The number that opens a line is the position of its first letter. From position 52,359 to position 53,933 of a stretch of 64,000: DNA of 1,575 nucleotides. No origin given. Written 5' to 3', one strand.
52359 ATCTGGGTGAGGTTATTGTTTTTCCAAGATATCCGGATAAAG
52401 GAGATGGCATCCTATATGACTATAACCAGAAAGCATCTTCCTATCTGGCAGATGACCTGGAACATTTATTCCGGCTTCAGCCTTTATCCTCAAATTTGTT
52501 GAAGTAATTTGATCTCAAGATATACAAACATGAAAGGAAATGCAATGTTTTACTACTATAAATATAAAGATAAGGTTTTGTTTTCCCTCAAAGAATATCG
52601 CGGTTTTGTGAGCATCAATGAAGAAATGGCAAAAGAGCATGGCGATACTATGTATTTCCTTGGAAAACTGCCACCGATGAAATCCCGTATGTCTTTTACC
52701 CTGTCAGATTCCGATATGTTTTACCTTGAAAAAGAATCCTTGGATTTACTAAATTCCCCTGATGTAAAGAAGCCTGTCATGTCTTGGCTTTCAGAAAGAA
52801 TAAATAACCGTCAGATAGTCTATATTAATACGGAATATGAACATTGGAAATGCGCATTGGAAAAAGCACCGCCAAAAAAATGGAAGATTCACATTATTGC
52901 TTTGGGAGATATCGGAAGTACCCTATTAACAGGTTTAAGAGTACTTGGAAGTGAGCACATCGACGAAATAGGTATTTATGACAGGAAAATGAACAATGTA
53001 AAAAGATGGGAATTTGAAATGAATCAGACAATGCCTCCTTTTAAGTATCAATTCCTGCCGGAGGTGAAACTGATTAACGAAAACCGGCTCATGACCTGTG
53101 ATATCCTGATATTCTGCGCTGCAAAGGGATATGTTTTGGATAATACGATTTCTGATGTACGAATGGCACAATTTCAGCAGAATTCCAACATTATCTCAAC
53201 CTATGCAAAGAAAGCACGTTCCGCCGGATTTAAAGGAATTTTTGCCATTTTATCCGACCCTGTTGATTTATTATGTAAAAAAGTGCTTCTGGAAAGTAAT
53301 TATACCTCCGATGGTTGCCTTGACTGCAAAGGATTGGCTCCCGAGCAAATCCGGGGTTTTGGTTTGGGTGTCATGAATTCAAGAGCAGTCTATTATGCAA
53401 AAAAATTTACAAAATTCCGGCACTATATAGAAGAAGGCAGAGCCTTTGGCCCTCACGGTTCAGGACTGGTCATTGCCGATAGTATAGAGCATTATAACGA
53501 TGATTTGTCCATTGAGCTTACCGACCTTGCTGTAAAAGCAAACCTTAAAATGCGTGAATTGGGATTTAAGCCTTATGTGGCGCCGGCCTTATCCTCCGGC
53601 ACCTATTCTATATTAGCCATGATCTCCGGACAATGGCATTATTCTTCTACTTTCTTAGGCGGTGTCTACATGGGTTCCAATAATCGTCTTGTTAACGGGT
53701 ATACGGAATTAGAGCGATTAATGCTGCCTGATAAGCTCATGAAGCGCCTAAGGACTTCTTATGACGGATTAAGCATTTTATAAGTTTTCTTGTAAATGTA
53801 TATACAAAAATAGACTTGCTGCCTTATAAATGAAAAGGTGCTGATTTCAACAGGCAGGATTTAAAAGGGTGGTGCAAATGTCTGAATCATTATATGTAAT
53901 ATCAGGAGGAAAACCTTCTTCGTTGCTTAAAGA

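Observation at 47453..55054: Three-gene module (giant fusion protein, LDH-like dehydrogenase, flavoprotein) wedged between prfA and DUF1385-prmC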

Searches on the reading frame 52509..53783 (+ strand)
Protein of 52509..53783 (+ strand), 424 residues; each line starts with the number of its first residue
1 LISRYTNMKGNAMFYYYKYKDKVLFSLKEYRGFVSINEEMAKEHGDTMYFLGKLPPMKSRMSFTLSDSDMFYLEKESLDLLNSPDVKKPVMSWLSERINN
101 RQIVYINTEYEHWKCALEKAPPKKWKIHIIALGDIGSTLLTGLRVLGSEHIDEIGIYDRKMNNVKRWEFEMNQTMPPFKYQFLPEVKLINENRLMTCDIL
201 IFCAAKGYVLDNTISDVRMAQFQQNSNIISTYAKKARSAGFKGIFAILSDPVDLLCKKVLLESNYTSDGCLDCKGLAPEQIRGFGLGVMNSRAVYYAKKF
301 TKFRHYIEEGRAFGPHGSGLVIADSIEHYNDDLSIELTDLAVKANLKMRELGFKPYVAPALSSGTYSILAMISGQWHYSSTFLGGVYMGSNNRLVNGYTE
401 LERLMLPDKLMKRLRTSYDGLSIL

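Call 3: search_protein_families(library=pfam, proteins=[window:52509-53783:+], max_evalue=0.01)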
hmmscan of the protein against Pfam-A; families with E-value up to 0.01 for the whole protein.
window:52509-53783:+ (424 aa): 1 family
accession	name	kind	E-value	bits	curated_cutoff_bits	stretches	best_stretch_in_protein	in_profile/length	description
PF00056.29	Ldh_1_N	-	0.00015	22.3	27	1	126-265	2-134/141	lactate/malate dehydrogenase, NAD binding domain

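Call 4: search_protein_families(library=ncbifam, proteins=[window:52509-53783:+], max_evalue=0.01)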
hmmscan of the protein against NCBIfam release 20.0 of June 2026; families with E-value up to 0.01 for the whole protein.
window:52509-53783:+ (424 aa): 4 families
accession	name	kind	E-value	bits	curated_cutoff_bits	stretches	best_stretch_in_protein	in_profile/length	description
TIGR01771.1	L-LDH-NAD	equivalog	2.6e-06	27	303.55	1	129-265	1-129/299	L-lactate dehydrogenase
NF000824.0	PRK00066.1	subfamily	0.00019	20.9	339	1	124-263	6-137/316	L-lactate dehydrogenase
NF004863.0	PRK06223.1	subfamily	0.00026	20.3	283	1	124-267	3-138/313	malate dehydrogenase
TIGR03944.1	dehyd_SbnB_fam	equivalog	0.0029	16.7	326.9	1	119-210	128-214/327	2,3-diaminopropionate biosynthesis protein SbnB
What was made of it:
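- On L-LDH / MDH family: TIGR01771 scores 27 vs 303 bits, and NF004863 scores 20 vs 283 bits (call 4).
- Closest known: L-lactate/malate/2-hydroxyisocaproate dehydrogenase family. Different: TIGR01771 scores 27 bits against a 303-bit cut-off (call 4).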

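Call 28: find_homologous_proteins(query=window:52545-53783:+)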
Query window:52545-53783:+ (412 aa): 5168 proteins with E <= 0.001 among 8000 candidates; the best 120 are listed.
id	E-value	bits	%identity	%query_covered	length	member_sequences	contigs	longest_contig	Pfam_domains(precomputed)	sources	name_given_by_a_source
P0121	5.5e-280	946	100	100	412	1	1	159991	-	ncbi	-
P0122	2.9e-220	749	78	100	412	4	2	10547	-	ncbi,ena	-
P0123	9.7e-206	701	74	99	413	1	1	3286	PF00056.30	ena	-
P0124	2.2e-193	661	68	100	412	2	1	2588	PF00056.30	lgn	-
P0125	2.3e-193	661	68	100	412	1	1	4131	PF00056.30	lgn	-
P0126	8.9e-186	636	71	94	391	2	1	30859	-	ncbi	-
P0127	1.5e-177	609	64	100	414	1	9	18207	-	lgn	-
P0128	1.5e-177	608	64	100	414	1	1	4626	PF00056.30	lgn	-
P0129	2.0e-176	605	64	100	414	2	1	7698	-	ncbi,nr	ncbi:MAG: lactate dehydrogenase [Clostridia bacterium]|nr:lactate dehydrogenase [Clostridia bacteriu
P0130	2.1e-174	598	64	100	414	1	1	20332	-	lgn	-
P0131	1.4e-163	563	58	100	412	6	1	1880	-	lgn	-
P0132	7.4e-156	537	59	97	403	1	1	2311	-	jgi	-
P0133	5.3e-155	534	56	99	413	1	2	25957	PF00056.30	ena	-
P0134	3.1e-146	505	55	99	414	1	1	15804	PF00056.30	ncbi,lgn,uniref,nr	ncbi:lactate dehydrogenase [Caldisalinibacter kiritimatiensis]|uniref:L-lactate dehydrogenase n=1 Ta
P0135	3.8e-145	502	53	100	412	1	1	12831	-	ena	-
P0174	2.3e-134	466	51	99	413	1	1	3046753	PF00056.30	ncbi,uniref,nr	ncbi:lactate dehydrogenase [Crassaminicella thermophila]|uniref:Lactate dehydrogenase n=1 Tax=Crassa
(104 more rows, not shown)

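Call 30: find_encoding_contigs(protein=P0174, flank=6000, max_places=1)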
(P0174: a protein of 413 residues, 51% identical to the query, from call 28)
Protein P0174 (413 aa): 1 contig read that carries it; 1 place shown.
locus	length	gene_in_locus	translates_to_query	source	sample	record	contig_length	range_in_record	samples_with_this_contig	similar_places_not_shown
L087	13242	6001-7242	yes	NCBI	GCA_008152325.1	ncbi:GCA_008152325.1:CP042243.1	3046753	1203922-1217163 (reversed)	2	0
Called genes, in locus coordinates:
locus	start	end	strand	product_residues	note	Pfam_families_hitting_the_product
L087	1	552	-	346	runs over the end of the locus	PF04245:NA37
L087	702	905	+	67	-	-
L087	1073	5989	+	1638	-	PF01467:CTP_transf_like (weak)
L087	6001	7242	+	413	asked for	PF00056:Ldh_1_N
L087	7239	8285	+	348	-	PF03358:FMN_red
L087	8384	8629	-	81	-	PF13683:rve_3, PF13333:rve_2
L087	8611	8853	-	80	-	PF00665:rve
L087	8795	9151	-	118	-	PF13276:HTH_21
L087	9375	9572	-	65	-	PF01527:HTH_Tnp_1 (weak), PF13384:HTH_23, PF13518:HTH_28, PF13551:HTH_29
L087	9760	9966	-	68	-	PF01527:HTH_Tnp_1 (weak), PF13518:HTH_28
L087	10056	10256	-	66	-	PF00269:SASP (weak)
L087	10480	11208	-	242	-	PF20772:TACO1_YebC_N, PF01709:Transcrip_reg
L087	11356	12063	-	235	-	PF13353:Fer4_12, PF04055:Radical_SAM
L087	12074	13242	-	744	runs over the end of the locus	PF02901:PFL-like, PF01228:Gly_radical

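Call 31: search_solved_structures(query=window:52545-53783:+, max_evalue=1, show_alignments=2)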
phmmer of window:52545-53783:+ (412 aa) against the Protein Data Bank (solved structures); distinct sequences matched with E-value up to 1: 14.
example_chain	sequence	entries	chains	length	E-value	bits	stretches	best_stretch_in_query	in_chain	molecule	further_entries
1hyh_A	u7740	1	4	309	0.0024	19.9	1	114-244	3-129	L-2-HYDROXYISOCAPROATE DEHYDROGENASE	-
9dq7_P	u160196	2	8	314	0.0043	19.1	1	113-247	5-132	L-lactate dehydrogenase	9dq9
4q3n_A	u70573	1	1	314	0.008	18.2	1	204-251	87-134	MGS-M5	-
1ez4_A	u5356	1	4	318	0.058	15.4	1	205-246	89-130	LACTATE DEHYDROGENASE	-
4m1q_A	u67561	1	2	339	0.079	15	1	181-244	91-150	L-lactate dehydrogenase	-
3wsv_A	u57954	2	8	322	0.17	13.8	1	205-251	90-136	L-lactate dehydrogenase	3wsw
9s3k_A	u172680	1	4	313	0.25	13.3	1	202-256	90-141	Malate dehydrogenase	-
3d0o_A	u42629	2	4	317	0.26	13.3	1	114-244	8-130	L-lactate dehydrogenase 1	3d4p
9sc9_A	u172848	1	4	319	0.3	13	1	206-256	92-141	L-2-hydroxycarboxylate dehydrogenase (NAD(P)(+))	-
4lmr_A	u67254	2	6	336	0.34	12.9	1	203-252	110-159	L-lactate dehydrogenase 1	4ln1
9sa7_A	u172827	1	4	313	0.35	12.8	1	206-256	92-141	L-2-hydroxycarboxylate dehydrogenase (NAD(P)(+))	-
3pqd_A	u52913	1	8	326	0.35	12.8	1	185-244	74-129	L-lactate dehydrogenase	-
3h3j_A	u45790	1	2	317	0.41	12.6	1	114-244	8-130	L-lactate dehydrogenase 1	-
3pqe_A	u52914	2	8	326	0.41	12.6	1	185-244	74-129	L-lactate dehydrogenase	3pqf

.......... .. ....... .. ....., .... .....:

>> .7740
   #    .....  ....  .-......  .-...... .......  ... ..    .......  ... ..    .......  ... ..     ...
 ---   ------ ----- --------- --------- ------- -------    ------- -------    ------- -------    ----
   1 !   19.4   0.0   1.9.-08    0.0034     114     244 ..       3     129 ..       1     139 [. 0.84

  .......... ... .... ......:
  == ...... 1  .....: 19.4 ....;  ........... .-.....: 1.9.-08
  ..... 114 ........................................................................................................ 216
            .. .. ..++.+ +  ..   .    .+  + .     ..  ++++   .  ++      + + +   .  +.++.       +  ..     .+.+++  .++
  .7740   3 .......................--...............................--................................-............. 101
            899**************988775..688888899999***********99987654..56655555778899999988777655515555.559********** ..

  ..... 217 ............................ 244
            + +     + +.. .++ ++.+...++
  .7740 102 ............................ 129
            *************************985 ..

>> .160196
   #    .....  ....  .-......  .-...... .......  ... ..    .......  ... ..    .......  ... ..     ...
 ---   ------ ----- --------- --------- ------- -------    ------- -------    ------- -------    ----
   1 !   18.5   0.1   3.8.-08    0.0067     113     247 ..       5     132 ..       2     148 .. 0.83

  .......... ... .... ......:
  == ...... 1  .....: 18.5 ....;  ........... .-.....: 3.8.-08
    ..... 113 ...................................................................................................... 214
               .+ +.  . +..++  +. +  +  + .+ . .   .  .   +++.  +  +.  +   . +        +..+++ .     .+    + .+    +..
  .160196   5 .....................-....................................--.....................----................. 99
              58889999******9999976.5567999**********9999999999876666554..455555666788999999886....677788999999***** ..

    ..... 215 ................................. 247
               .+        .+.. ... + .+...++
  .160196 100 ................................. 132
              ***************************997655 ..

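Call 44: search_solved_structures(query=A4, max_evalue=0.1, show_alignments=2)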
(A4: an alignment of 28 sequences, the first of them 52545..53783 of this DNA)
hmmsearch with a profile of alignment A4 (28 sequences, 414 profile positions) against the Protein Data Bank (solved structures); distinct sequences matched with E-value up to 0.1: 48.
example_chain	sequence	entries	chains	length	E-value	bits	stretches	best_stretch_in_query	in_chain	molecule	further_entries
9dq7_P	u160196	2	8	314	3.5e-07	32.6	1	113-252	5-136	L-lactate dehydrogenase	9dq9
4q3n_A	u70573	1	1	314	9.7e-07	31.1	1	114-256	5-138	MGS-M5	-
1hyh_A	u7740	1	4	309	2.2e-06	29.9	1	114-245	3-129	L-2-HYDROXYISOCAPROATE DEHYDROGENASE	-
3h3j_A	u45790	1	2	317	6.4e-06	28.4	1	114-251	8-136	L-lactate dehydrogenase 1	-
3d0o_A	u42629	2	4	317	7.4e-06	28.2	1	114-251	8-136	L-lactate dehydrogenase 1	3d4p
6j9s_A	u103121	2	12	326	6.1e-05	25.2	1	111-252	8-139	L-lactate dehydrogenase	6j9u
2zqy_A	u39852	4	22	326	6.7e-05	25.1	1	111-252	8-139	L-lactate dehydrogenase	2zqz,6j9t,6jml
9end_A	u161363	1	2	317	8.1e-05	24.8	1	115-256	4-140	Malate dehydrogenase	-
8rwl_A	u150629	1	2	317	8.5e-05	24.7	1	115-256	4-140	Malate dehydrogenase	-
8rs5_A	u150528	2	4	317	9.5e-05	24.6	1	115-256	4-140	Malate dehydrogenase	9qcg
4lmr_A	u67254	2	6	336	0.00012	24.2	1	174-256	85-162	L-lactate dehydrogenase 1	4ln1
4m1q_A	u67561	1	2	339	0.00014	24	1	109-252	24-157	L-lactate dehydrogenase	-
3wsv_A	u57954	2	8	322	0.00016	23.8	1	113-252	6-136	L-lactate dehydrogenase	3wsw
3pqd_A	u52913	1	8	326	0.00029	23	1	114-252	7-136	L-lactate dehydrogenase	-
3pqe_A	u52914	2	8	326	0.0003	22.9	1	114-251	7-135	L-lactate dehydrogenase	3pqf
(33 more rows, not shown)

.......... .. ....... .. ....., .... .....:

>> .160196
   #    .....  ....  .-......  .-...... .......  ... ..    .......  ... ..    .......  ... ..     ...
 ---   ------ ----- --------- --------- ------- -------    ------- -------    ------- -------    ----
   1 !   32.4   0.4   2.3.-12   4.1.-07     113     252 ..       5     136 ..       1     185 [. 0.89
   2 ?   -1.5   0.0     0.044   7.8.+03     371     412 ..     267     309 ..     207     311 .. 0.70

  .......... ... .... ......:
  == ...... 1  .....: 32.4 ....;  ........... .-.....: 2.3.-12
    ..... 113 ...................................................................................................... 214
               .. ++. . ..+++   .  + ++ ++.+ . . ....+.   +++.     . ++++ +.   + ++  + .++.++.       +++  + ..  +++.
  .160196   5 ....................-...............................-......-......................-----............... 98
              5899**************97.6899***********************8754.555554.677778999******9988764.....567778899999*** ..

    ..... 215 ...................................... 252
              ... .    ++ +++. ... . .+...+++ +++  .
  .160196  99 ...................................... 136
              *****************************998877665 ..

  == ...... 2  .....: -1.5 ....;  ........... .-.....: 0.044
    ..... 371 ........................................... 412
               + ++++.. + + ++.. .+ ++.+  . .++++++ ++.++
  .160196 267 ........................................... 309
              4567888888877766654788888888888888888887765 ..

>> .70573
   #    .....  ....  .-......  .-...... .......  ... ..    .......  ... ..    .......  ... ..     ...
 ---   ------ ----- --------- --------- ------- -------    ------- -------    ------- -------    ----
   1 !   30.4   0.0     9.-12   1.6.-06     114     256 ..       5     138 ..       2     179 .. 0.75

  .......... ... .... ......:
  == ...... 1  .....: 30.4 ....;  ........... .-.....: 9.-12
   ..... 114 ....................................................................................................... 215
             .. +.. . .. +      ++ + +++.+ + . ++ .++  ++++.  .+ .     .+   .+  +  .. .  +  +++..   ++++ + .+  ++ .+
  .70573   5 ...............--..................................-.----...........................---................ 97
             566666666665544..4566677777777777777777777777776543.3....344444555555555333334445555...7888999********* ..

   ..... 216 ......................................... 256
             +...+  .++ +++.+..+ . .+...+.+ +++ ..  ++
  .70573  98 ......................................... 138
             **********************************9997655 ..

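Call 65: search_protein_families(library=pfam, alignment_id=A4, max_evalue=1)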
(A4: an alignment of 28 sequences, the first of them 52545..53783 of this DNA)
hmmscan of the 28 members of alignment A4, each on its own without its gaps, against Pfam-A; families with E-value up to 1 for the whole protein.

A. member 1, window:52545-53783:+ (412 aa): 2 families
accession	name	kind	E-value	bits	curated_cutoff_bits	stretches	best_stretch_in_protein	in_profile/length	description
PF00056.29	Ldh_1_N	-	0.00014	22.4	27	1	114-253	2-134/141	lactate/malate dehydrogenase, NAD binding domain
PF03807.23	F420_oxidored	-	0.037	15.1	21.6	1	114-221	1-93/94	NADP oxidoreductase coenzyme F420-dependent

B. families by the number of members that match (of 28 scanned): 8 families
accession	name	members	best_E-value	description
PF00056.29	Ldh_1_N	28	5.6e-09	lactate/malate dehydrogenase, NAD binding domain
PF03807.23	F420_oxidored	12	0.0087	NADP oxidoreductase coenzyme F420-dependent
PF03721.20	UDPG_MGDP_dh_N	3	0.062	UDP-glucose/GDP-mannose dehydrogenase family, NAD binding domain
PF02558.23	ApbA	2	0.014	Ketopantoate reductase PanE/ApbA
PF10134.15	RPA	2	0.075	Replication initiator protein A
PF20849.2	TelK_muzzle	2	0.088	Protelomerase, muzzle domain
PF02254.24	TrkA_N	1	0.0076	TrkA-N domain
PF04715.19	Anth_synt_I_N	1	0.076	Anthranilate synthase component I, N terminal region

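Call 92: search_protein_families(library=padloc, proteins=[window:52545-53783:+], max_evalue=0.01)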
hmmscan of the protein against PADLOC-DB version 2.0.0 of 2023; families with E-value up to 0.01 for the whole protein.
window:52545-53783:+ (412 aa): 0 families
